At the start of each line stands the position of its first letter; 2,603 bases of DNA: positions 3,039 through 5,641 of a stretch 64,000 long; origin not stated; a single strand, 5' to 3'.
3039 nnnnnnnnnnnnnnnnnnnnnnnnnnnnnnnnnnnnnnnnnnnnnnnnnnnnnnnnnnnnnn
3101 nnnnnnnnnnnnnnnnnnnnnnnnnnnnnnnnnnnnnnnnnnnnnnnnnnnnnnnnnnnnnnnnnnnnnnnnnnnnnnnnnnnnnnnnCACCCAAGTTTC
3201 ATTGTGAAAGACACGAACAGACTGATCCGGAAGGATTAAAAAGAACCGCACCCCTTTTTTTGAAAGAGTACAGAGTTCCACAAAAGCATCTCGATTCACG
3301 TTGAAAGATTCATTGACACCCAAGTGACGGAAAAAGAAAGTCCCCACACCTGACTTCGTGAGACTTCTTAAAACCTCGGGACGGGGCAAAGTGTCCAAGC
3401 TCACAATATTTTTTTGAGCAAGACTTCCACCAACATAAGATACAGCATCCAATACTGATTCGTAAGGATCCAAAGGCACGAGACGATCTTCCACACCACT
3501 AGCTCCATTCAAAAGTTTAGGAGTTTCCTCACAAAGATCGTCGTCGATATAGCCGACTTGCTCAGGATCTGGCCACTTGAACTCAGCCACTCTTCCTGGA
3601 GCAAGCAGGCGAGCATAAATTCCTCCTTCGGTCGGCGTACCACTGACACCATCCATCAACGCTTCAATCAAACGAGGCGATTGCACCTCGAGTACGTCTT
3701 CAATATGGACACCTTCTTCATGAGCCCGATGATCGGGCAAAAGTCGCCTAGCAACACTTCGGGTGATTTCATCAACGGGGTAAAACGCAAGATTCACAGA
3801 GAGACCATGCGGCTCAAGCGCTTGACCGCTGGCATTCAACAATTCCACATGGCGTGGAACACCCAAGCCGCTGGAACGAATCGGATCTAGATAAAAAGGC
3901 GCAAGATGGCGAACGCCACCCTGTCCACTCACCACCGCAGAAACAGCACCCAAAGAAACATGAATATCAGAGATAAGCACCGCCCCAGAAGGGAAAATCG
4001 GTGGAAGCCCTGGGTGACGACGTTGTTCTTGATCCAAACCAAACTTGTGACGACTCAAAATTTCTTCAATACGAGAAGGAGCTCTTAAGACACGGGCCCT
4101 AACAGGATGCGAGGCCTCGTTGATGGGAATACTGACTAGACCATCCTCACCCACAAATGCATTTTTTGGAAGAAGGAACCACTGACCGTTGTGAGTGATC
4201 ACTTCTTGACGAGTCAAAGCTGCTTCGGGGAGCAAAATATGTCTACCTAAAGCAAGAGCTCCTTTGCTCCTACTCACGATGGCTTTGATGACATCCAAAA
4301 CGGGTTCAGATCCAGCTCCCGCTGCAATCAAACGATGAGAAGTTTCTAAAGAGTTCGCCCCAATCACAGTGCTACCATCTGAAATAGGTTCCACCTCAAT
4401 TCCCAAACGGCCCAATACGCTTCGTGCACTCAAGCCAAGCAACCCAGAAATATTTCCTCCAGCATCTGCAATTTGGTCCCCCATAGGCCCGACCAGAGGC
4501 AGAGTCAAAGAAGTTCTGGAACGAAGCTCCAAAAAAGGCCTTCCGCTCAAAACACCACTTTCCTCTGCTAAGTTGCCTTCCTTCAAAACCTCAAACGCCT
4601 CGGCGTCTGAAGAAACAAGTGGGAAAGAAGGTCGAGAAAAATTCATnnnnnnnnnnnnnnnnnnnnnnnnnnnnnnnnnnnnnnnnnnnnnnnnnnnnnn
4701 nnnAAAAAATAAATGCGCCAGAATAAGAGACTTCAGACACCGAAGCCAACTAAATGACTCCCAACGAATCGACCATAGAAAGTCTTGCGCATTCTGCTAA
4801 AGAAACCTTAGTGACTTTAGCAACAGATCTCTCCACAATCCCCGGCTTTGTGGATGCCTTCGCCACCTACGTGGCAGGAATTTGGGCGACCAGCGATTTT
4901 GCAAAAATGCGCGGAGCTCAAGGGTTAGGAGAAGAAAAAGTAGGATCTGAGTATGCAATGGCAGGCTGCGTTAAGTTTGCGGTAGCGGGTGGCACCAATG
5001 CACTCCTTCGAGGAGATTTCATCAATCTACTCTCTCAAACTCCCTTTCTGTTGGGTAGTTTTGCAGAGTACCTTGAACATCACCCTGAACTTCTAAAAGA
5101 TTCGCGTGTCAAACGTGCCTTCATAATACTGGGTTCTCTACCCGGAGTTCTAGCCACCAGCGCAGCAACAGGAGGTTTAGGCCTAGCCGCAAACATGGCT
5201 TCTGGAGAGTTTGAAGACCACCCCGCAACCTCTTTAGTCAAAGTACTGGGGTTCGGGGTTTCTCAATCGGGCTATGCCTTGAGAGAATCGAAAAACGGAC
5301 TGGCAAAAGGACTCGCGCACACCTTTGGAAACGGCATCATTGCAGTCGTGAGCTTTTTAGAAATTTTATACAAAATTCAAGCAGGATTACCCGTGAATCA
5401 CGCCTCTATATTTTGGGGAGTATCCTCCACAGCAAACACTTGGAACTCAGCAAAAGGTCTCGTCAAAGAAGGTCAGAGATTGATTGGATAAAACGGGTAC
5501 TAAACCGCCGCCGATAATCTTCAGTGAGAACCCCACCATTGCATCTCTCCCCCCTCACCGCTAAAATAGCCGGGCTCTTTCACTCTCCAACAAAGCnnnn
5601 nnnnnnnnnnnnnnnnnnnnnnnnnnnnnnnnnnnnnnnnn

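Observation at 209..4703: Operon joining a LOG-type nucleotide N-glycosidase fusion, a TrpF-like isomerase and a GTP cyclohydrolase II-like enzyme: candidate unconventional guanine-nucleotide pathway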

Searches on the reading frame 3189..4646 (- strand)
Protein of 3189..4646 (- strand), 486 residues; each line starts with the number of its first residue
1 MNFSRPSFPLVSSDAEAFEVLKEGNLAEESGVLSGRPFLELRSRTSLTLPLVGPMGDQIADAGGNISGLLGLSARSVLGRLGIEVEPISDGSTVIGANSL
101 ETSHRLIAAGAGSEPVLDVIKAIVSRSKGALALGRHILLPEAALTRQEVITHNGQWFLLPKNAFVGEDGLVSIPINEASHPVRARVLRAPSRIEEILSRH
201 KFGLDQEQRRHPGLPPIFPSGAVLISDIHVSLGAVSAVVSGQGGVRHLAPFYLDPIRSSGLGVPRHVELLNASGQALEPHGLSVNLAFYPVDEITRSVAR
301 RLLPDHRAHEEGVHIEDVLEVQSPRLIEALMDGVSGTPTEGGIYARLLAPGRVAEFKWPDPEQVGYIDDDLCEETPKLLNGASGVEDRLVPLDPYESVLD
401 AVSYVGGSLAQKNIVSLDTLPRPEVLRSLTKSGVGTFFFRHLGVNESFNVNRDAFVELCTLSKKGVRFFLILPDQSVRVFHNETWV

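Call 89: predict_structure(alignment_id=A9)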
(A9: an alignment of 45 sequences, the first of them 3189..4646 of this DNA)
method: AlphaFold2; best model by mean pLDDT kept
length: 486 residues; sequences in the alignment: 45
mean_pLDDT: 93.2   pTM: 0.90
mean pLDDT of the five models: 93.2, 92.8, 92.5, 91.9, 91.6
residues with pLDDT >= 90: 393; 70-90: 89; 50-70: 4; < 50: 0
segments of 3 or more residues with pLDDT < 50: none
pLDDT, mean of each block of 10 residues (from residue 1): 78 95 93 94 92 85 79 95 93 89 95 96 90 94 97 97 98 98 95 94 91 97 97 97 93 96 96 96 97 96 95 90 85 94 95 95 96 94 90 91 84 95 97 95 89 96 95 92 93
secondary structure, 60 per line:
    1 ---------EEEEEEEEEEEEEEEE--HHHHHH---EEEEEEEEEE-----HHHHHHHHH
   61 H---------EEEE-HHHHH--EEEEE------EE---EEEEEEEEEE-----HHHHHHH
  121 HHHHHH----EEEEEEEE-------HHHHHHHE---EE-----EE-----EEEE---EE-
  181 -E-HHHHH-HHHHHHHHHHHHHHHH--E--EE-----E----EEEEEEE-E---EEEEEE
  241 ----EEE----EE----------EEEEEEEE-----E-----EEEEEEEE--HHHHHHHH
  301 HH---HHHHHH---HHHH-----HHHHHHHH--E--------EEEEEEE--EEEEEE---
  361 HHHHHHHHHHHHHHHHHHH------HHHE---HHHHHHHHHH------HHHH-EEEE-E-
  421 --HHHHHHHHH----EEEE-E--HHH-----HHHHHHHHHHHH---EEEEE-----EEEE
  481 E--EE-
elements in order: E10-25 H28-33 E37-46 H52-61 E71-74 H76-80 E83-87 E99-108 H114-126 E131-138 H146-152 E171-174 H184-188 H190-205 E223-229 E235-240 E245-247 E264-271 E283-290 H293-302 H306-311 H315-318 H324-331 E343-349 E352-357 H361-379 H393-402 H409-412 E414-417 H423-431 E436-439 H452-463 E467-471 E477-481

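Call 91: fold_search(model_id=the predicted structure, library=pdb)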
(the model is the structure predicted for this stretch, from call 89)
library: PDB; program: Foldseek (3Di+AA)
matches with E <= 10: 950; with E <= 0.001: 0
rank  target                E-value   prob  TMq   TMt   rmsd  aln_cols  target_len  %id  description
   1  1dut_A                8.4e-03  0.99  0.16  0.54   5.6       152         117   13  FIV DUTP PYROPHOSPHATASE (released 1997-01-27)
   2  2w4l_D                1.3e-02  0.92  0.16  0.41  10.0       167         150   10  Human dCMP deaminase (released 2009-01-13)
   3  2w4l_C                1.9e-02  0.92  0.16  0.44   9.5       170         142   10  Human dCMP deaminase (released 2009-01-13)
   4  2w4l_B                2.5e-02  0.84  0.16  0.40  10.7       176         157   11  Human dCMP deaminase (released 2009-01-13)
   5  7nz7_B                3.4e-02  0.16  0.13  0.20  17.9       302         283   14  Crystal structure of mouse ADAT2/ADAT3 tRNA deamination complex 1 (released 2021-05-05)
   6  7nz9_B                3.6e-02  0.15  0.13  0.20  18.7       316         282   15  Crystal structure of mouse ADAT2/ADAT3 tRNA deamination complex V128L mutant (released 2021-05-05)
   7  2w4l_F                4.6e-02  0.77  0.16  0.40  10.9       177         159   11  Human dCMP deaminase (released 2009-01-13)
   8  9hmm_B                4.6e-02  0.21  0.16  0.26  18.1       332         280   14  Crystal structure of mouse ADAT2/ADAT3 tRNA deamination complex A180V mutant (released 2025-05-14)
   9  2w4l_A                5.4e-02  0.75  0.16  0.39  10.5       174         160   10  Human dCMP deaminase (released 2009-01-13)
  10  7nz8_B                5.4e-02  0.13  0.13  0.21  19.4       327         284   15  Crystal structure of mouse ADAT2/ADAT3 tRNA deamination complex 2 (released 2021-05-05)
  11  9esh_N                6.1e-02  0.23  0.16  0.07  26.7       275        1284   10  Structure of a B-state intermediate committed to discard (Bd-I state) (released 2024-12-25)
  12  1wwr_B                6.5e-02  0.28  0.11  0.28  13.0       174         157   13  Crystal structure of tRNA adenosine deaminase TadA from Aquifex aeolicus (released 2005-02-01)
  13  7dc9_A                6.8e-02  0.23  0.11  0.29  14.2       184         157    9  The structure of the Arabidopsis thaliana guanosine deaminase mutant E82Q complex with guanosine (released 2021-09-29)
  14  1wwr_D                7.3e-02  0.66  0.15  0.40  10.8       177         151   12  Crystal structure of tRNA adenosine deaminase TadA from Aquifex aeolicus (released 2005-02-01)
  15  7nz8_A                8.2e-02  0.25  0.10  0.28  14.1       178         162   11  Crystal structure of mouse ADAT2/ADAT3 tRNA deamination complex 2 (released 2021-05-05)
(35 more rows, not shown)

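Call 113: fold_search(model_id=the predicted structure, library=viral)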
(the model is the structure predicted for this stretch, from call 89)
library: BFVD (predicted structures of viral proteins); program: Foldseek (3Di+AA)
matches with E <= 10: 910; with E <= 0.001: 1
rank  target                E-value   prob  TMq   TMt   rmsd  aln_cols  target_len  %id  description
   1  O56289                5.2e-05  1.00  0.17  0.19  14.8       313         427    7  U55A [Human herpesvirus 7 (strain RK)]
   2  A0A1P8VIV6            3.3e-03  0.80  0.17  0.21  15.9       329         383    6  Uncharacterized protein [Murid betaherpesvirus 3]
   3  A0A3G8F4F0            3.9e-03  0.09  0.08  0.12  19.7       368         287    8  (no name in the UniProt tables at hand)
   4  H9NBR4                6.6e-03  0.98  0.17  0.24   8.4       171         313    9  (no name in the UniProt tables at hand)
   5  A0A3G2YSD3            6.6e-03  0.93  0.16  0.24  10.1       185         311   14  Putative deoxycytidylate deaminase [Serratia phage vB_SmaA_3M]
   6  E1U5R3                7.0e-03  0.28  0.10  0.22  16.6       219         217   16  24 kDa protein [Human adenovirus C serotype 6]
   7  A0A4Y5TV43            7.4e-03  0.87  0.15  0.32   9.6       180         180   12  CMP/dCMP-type deaminase domain-containing protein [Vibrio phage VAP7]
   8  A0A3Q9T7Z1            7.4e-03  0.41  0.13  0.06  20.2       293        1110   12  Pol polyprotein (Fragment) [Rabbit endogenous lentivirus type K]
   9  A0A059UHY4            7.8e-03  0.33  0.14  0.10  26.0       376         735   10  Pol protein (Fragment) [Feline immunodeficiency virus]
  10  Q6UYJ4                1.0e-02  0.04  0.07  0.05  23.8       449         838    9  Conserved tail assembly protein [Burkholderia phage BcepNazgul]
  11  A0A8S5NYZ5            1.1e-02  0.11  0.09  0.16  16.5       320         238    8  Distal tail protein [Siphoviridae sp. ct6bb17]
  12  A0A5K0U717            1.2e-02  0.92  0.17  0.34  10.1       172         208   12  Deoxycytidylate deaminase [Yasminevirus sp. GU-2018]
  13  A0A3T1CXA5            1.2e-02  0.84  0.15  0.33  12.9       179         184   13  Deoxycytidylate deaminase [Acanthamoeba castellanii medusavirus J1]
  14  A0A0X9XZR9            1.2e-02  0.38  0.13  0.14  17.5       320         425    7  Protein G10 [Vespertilionid gammaherpesvirus 1]
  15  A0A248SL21            1.4e-02  0.92  0.15  0.24  10.3       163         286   12  (no name in the UniProt tables at hand)
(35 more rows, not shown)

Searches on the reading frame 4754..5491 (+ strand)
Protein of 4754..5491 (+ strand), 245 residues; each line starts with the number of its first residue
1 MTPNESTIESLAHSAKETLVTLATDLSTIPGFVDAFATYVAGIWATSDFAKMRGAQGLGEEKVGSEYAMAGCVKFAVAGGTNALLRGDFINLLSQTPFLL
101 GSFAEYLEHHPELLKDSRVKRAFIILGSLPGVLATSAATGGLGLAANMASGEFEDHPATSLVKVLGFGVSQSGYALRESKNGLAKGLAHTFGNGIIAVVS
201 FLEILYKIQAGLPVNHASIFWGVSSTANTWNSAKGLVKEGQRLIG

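Call 3: search_protein_families(library=pfam, proteins=[window:4754-5491:+], max_evalue=1)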
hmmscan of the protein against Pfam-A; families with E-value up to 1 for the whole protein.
window:4754-5491:+ (245 aa): 0 families

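Call 4: search_protein_families(library=ncbifam, proteins=[window:4754-5491:+], max_evalue=1)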
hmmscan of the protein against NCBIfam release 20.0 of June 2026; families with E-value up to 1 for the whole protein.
window:4754-5491:+ (245 aa): 0 families

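Call 5: search_protein_families(library=padloc, proteins=[window:4754-5491:+], max_evalue=1)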
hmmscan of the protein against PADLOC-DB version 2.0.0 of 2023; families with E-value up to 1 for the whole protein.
window:4754-5491:+ (245 aa): 0 families
